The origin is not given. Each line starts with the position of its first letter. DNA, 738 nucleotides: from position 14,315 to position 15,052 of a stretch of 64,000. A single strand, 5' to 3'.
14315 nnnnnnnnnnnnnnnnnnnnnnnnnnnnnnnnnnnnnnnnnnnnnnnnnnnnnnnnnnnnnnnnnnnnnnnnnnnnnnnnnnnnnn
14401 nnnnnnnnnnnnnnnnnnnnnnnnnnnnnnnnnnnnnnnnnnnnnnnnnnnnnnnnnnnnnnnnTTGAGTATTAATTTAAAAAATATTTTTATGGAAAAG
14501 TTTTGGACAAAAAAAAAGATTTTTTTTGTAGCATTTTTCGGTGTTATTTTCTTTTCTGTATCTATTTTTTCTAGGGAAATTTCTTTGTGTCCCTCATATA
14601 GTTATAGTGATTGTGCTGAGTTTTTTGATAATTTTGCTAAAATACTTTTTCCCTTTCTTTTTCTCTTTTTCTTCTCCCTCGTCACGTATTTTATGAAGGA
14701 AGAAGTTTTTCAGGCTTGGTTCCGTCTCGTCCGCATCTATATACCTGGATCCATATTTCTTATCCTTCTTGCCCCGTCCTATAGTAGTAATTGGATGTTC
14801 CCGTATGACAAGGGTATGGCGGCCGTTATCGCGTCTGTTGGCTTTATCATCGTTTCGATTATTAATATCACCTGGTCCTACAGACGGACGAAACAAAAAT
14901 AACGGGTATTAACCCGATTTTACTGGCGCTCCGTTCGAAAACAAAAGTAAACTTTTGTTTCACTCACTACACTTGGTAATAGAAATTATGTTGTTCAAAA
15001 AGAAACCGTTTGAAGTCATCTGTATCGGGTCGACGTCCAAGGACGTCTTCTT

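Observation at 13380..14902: Second lipase paralog 30 kb away shares a near-identical 3' third (recent gene conversion) and has its own coupled small TM partner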

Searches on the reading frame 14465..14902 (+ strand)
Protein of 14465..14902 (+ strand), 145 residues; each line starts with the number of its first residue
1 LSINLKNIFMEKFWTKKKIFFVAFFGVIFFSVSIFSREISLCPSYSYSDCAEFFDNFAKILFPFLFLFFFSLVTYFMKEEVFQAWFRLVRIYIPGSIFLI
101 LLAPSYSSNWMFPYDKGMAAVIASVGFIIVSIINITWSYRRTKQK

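Call 4: search_protein_families(library=pfam, proteins=[window:14465-14902:+], max_evalue=0.1)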
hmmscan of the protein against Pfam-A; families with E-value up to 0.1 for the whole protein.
window:14465-14902:+ (145 aa): 0 families

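Call 23: find_homologous_proteins(query=window:14492-14899:+, max_evalue=0.001)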
Query window:14492-14899:+ (136 aa): 12 proteins with E <= 0.001 among 36 candidates.
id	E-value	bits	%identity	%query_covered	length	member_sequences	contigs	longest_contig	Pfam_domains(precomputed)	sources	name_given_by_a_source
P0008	2.9e-81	288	100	100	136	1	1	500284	-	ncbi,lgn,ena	-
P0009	1.7e-43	166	62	95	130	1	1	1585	-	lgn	-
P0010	5.1e-39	152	64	85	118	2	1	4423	-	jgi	-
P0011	3.4e-37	146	58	94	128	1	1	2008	-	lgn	-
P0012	5.2e-36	142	57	93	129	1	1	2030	-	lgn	-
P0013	1.3e-34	137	50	95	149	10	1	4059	-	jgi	-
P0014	1.7e-31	127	58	78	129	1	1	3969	-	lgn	-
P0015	5.0e-30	122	56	78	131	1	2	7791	-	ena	-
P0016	6.2e-29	119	52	89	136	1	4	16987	-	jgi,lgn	jgi:hypothetical protein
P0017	4.7e-26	110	50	87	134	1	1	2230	-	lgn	-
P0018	5.5e-26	109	45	96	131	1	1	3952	-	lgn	-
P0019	1.2e-23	102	57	71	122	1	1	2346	-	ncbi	ncbi:MAG: hypothetical protein WBO66_04385 [Candidatus Moraniibacteriota bacterium]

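Call 24: find_encoding_contigs(protein=P0008, flank=6000, max_places=3)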
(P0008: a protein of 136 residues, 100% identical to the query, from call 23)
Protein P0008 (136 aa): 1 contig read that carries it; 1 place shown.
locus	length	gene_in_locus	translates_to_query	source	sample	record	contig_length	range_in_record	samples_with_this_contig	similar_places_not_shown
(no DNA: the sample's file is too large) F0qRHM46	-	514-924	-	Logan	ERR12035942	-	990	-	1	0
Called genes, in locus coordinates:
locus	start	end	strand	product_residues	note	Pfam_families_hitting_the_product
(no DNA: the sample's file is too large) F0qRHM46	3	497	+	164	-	?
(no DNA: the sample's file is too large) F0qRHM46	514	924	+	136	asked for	-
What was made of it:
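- A separate Logan assembly of run ERR12035942 contains a 164-residue partial ORF followed after 16 nt by the identical TM gene, the same spacing as P1's 3' end and its partner (call 24).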

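Call 25: find_encoding_contigs(protein=P0016, flank=8000, max_places=4)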
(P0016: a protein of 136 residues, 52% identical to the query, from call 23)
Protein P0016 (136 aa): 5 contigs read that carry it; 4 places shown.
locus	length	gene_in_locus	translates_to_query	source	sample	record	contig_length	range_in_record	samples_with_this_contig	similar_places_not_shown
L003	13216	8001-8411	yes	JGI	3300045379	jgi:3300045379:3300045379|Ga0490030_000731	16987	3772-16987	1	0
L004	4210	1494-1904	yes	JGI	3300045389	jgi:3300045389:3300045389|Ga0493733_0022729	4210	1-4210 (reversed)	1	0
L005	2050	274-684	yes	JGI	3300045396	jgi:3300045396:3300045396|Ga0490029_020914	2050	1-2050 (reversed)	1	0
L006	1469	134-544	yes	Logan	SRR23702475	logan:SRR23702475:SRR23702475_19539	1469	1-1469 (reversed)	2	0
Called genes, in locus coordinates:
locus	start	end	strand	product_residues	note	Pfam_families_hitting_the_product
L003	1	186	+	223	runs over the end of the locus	PF00929:RNase_T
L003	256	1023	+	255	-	PF02673:BacA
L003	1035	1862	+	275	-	PF00763:THF_DHG_CYH, PF02882:THF_DHG_CYH_C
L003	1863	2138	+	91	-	-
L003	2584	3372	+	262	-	PF00142:Fer4_NifH (weak), PF01656:CbiA, PF02374:ArsA_ATPase, PF06564:CBP_BcsQ, PF09140:MipZ, PF10609:ParA (weak), PF13614:AAA_31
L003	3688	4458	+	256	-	PF02195:ParB_N, PF17762:HTH_ParB, PF23552:ParB_C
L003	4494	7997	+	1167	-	PF02450:LCAT, PF24096:DUF7379 (weak)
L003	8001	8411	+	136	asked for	-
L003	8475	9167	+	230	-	PF20582:UPF0758_N, PF04002:RadC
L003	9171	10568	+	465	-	PF02976:MutH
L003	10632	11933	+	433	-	PF00145:DNA_methylase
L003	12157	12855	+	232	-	PF13643:DUF4145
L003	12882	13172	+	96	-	-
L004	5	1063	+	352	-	-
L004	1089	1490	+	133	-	-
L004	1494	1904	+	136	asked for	-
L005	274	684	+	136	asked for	-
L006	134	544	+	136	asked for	-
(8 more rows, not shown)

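Call 26: find_encoding_contigs(protein=P0015, flank=8000, max_places=3)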
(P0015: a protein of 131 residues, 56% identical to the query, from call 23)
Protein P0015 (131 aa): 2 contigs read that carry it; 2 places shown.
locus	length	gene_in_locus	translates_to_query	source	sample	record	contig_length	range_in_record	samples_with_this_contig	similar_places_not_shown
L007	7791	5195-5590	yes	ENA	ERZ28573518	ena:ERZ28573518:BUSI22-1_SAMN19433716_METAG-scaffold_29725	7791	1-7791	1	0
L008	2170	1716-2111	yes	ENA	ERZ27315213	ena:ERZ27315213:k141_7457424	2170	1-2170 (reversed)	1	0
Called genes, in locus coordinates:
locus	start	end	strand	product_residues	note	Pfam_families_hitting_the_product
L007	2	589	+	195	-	?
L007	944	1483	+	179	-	PF02677:QueH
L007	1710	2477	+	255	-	-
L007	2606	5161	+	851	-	PF02450:LCAT, PF24096:DUF7379 (faint)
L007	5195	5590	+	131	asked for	-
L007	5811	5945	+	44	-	-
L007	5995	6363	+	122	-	-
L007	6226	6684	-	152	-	-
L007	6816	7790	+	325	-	?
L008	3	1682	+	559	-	?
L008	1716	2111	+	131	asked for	-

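Call 68: search_protein_families(library=padloc, proteins=[window:14492-14899:+], max_evalue=0.01)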
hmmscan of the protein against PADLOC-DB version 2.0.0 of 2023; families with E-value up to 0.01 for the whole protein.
window:14492-14899:+ (136 aa): 0 families

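Call 69: search_protein_families(library=ncbifam, proteins=[window:14492-14899:+], max_evalue=0.01)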
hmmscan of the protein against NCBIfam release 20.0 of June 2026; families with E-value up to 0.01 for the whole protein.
window:14492-14899:+ (136 aa): 0 families
